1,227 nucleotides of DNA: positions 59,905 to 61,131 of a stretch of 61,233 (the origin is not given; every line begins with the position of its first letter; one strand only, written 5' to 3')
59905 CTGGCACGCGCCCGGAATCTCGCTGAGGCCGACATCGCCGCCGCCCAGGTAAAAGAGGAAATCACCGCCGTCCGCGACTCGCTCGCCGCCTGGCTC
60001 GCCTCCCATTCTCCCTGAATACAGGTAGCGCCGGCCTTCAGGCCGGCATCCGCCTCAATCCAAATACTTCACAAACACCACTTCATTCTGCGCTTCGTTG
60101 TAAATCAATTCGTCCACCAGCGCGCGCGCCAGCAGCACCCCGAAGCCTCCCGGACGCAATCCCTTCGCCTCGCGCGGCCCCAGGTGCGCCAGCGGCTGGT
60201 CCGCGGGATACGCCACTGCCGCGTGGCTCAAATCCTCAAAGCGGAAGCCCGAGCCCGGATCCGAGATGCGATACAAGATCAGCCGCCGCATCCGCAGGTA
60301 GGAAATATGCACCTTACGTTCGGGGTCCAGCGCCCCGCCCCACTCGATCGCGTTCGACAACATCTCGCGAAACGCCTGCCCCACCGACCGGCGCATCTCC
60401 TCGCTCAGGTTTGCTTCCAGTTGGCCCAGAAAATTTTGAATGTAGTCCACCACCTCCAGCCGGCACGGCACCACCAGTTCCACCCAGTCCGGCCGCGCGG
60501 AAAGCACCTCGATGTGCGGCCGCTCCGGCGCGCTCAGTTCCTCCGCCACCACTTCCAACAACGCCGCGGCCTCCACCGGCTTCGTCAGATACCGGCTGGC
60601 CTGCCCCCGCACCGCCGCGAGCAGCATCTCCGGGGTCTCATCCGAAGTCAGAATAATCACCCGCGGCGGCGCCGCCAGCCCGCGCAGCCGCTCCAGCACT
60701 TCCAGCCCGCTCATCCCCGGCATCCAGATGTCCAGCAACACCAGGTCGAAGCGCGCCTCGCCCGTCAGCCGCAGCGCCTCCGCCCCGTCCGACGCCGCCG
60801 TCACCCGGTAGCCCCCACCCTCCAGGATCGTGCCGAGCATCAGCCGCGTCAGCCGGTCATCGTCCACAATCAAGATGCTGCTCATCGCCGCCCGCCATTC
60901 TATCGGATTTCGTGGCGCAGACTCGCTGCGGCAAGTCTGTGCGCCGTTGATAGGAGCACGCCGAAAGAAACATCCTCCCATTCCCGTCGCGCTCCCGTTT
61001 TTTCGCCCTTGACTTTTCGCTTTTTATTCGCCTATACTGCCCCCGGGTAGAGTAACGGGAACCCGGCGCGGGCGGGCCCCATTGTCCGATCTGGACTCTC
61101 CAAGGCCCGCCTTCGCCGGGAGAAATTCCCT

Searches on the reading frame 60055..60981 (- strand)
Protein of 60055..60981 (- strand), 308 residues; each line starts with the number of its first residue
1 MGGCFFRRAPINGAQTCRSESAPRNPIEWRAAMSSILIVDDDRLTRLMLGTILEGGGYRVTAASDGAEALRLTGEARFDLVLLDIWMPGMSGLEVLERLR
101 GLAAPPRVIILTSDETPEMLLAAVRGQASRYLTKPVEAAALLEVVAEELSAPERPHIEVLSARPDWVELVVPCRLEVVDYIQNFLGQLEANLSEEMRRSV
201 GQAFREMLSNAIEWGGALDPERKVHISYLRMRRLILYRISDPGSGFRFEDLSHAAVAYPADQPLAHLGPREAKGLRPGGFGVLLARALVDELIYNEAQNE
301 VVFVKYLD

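Call 68: search_protein_families(library=pfam, proteins=[window:60055-60981:-], max_evalue=0.0001)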
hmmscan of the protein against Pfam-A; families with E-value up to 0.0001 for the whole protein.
window:60055-60981:- (308 aa): 2 families
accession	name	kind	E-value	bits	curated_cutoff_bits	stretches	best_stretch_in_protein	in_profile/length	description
PF00072.30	Response_reg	-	1.4e-28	99.7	30.2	1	36-145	1-110/111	Response regulator receiver domain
PF13581.12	HATPase_c_2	-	2.5e-12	47.3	27.4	1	178-305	12-127/127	Histidine kinase-like ATPase domain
